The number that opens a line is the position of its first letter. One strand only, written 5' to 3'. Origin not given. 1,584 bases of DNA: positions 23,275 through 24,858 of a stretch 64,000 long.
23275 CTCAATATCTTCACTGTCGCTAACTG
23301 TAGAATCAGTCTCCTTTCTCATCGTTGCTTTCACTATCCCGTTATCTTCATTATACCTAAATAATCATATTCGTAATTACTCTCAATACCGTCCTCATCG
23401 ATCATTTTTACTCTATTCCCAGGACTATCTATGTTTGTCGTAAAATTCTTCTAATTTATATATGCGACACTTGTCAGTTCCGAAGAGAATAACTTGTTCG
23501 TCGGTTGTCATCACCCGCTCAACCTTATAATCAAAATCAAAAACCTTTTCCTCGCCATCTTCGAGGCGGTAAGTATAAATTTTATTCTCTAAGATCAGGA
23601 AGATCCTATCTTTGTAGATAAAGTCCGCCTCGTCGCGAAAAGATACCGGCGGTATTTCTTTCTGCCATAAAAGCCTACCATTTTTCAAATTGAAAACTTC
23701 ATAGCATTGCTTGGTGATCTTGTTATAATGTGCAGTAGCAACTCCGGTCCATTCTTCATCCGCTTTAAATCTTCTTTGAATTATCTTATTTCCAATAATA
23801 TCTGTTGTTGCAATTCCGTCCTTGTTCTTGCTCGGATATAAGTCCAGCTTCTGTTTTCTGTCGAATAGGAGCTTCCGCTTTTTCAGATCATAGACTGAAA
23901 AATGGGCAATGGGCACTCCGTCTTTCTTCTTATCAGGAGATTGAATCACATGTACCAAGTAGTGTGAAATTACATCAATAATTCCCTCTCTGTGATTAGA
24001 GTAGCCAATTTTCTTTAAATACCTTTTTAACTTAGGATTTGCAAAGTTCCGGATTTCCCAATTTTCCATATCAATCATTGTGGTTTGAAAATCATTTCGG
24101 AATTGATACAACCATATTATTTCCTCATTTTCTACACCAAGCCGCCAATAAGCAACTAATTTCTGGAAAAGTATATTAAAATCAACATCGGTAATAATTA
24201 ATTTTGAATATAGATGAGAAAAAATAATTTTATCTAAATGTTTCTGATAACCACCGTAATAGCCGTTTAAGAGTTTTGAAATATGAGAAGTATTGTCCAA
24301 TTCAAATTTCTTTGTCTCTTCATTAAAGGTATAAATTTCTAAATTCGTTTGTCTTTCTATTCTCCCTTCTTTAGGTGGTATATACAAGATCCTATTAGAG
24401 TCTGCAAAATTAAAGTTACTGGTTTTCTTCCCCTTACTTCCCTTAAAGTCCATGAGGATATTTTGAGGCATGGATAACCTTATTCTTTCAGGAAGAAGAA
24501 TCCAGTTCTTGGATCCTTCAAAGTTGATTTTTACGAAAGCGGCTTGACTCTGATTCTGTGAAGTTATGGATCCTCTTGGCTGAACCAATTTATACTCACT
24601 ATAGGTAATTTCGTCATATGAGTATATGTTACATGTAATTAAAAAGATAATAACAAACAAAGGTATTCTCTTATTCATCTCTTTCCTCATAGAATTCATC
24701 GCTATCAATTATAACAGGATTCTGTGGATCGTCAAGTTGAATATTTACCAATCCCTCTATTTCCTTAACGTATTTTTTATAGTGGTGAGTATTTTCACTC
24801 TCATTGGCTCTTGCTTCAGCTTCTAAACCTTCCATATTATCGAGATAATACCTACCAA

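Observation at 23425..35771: Translationally coupled four-gene module: giant FlgD-Ig/beta-propeller surface protein, TPR lipoprotein, Sec-dependent RHS toxin, secreted candidate immunity protein. No T6SS genes present.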

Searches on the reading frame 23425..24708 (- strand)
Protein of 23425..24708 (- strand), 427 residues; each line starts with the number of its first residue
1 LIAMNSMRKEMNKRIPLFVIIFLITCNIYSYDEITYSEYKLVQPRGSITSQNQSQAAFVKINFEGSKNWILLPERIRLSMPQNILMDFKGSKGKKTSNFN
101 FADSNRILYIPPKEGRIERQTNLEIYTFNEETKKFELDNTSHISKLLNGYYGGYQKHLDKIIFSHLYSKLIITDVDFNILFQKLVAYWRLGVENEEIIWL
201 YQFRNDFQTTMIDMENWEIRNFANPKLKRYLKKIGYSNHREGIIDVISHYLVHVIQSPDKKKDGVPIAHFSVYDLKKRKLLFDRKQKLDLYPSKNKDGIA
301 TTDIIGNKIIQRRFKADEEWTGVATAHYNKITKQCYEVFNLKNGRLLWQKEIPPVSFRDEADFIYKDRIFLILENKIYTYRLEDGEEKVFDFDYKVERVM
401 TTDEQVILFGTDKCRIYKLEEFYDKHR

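Call 4: search_protein_families(library=pfam, proteins=[window:23425-24708:-], max_evalue=0.01)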
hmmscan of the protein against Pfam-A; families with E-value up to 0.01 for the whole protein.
window:23425-24708:- (427 aa): 0 families

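Call 7: search_protein_families(library=ncbifam, proteins=[window:23425-24708:-], max_evalue=0.01)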
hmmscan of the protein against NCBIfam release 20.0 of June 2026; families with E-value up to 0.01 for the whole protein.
window:23425-24708:- (427 aa): 0 families

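Call 22: search_protein_families(library=pfam, proteins=[window:23428-24678:-], max_evalue=1)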
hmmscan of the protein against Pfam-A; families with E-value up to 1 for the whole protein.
window:23428-24678:- (417 aa): 0 families

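Call 40: search_protein_families(library=pfam, proteins=[L005:2-6034:+, P0070, P0063, P0067], max_evalue=0.001)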
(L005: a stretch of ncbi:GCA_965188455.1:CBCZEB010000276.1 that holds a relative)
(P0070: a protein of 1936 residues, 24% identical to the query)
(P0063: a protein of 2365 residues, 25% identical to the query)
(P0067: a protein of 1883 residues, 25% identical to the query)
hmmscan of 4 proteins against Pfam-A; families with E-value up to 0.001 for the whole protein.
L005:2-6034:+ (2010 aa): 3 families
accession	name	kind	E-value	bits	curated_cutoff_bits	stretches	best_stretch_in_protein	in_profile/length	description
PF07705.17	CARDB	-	4.3e-22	78.7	22.7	2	701-829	1-100/101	CARDB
PF19408.5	PKD_6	-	6.9e-13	49.2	25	2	47-125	3-82/82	PKD-like domain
PF18911.6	PKD_4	-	0.0004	20.8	27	0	395-449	33-85/85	PKD domain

P0070 (1936 aa): 3 families
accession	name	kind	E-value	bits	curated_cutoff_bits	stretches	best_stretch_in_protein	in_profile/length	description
PF05593.20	RHS_repeat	-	5e-108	352.3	22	13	193-232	1-37/38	RHS Repeat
PF18962.6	Por_Secre_tail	-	4.1e-10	40.2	27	1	1865-1929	1-67/75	Secretion system C-terminal sorting domain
PF20148.4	DUF6531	-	2.3e-08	34.7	24.1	1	39-110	2-71/74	Domain of unknown function (DUF6531)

P0063 (2365 aa): 7 families
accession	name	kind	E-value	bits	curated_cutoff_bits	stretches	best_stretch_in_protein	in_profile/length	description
PF05593.20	RHS_repeat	-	5.9e-116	377.5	22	16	551-586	1-36/38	RHS Repeat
PF03425.19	CBM_11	-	1.9e-16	61.1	27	1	1591-1684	75-170/182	Carbohydrate binding domain (family 11)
PF13573.12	SprB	-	3.4e-16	59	28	2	2126-2159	3-36/37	SprB repeat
PF21582.3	CBM30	-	5.3e-16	59.5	27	1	2030-2115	77-167/170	Carbohydrate binding domain 30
PF08547.18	CIA30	-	2e-10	41.4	24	1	1536-1669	20-144/157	Complex I intermediate-associated protein 30 (CIA30)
PF20148.4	DUF6531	-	1.2e-08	35.6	24.1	1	44-117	3-74/74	Domain of unknown function (DUF6531)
PF18962.6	Por_Secre_tail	-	1.2e-08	35.5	27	1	2289-2356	3-68/75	Secretion system C-terminal sorting domain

P0067 (1883 aa): 4 families
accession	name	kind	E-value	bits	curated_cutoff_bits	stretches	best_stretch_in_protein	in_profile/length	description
PF05593.20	RHS_repeat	-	2.7e-86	283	22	10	1169-1203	1-35/38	RHS Repeat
PF09136.16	Glucodextran_B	-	1e-15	57.9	27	1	238-319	1-81/83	Glucodextranase, domain B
PF20148.4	DUF6531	-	7.6e-11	42.6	24.1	1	794-873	1-74/74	Domain of unknown function (DUF6531)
PF15283.12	DUF4595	-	9.6e-07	29.4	34.2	0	1120-1253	1-127/202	Domain of unknown function (DUF4595) with porin-like fold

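Call 49: search_protein_families(library=padloc, proteins=[window:23428-24678:-], max_evalue=0.01)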
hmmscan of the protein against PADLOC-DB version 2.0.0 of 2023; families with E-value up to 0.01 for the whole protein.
window:23428-24678:- (417 aa): 0 families

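Call 58: search_dna_similar(query=window:23428-24678:-, collection=plasmids, mode=protein, max_evalue=0.001, max_rows=10)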
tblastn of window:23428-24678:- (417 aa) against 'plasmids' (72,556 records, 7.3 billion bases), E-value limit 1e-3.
No match.

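Call 60: find_related_loci(query=window:23428-24678:-, collection=metagenome_contigs, flank=8000)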
Query window:23428-24678:- (417 aa) in metagenome_contigs; peptide patterns used: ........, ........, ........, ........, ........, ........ (x = any residue, [..] = any of these).
147 stretches matched a pattern, but none encodes a relative of the query by tblastn (E <= 1e-3).

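Call 78: search_solved_structures(query=window:23428-24678:-, max_evalue=1)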
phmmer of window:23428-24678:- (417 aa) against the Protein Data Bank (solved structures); distinct sequences matched with E-value up to 1: 2.
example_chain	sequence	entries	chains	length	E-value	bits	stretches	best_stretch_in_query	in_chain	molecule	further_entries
9v1i_lK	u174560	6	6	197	0.053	15.5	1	60-175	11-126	60S ribosomal protein L9, putative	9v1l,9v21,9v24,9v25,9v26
8kbx_A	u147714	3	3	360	0.16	14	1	356-386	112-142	WD repeat domain phosphoinositide-interacting protein 4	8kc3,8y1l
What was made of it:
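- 23425..24678 (-): Exported 417-aa protein (basic, pI 9.1). Candidate periplasmic immunity protein. No family or homologue found (calls 4, 7, 22, 49, 58, 60, 78).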
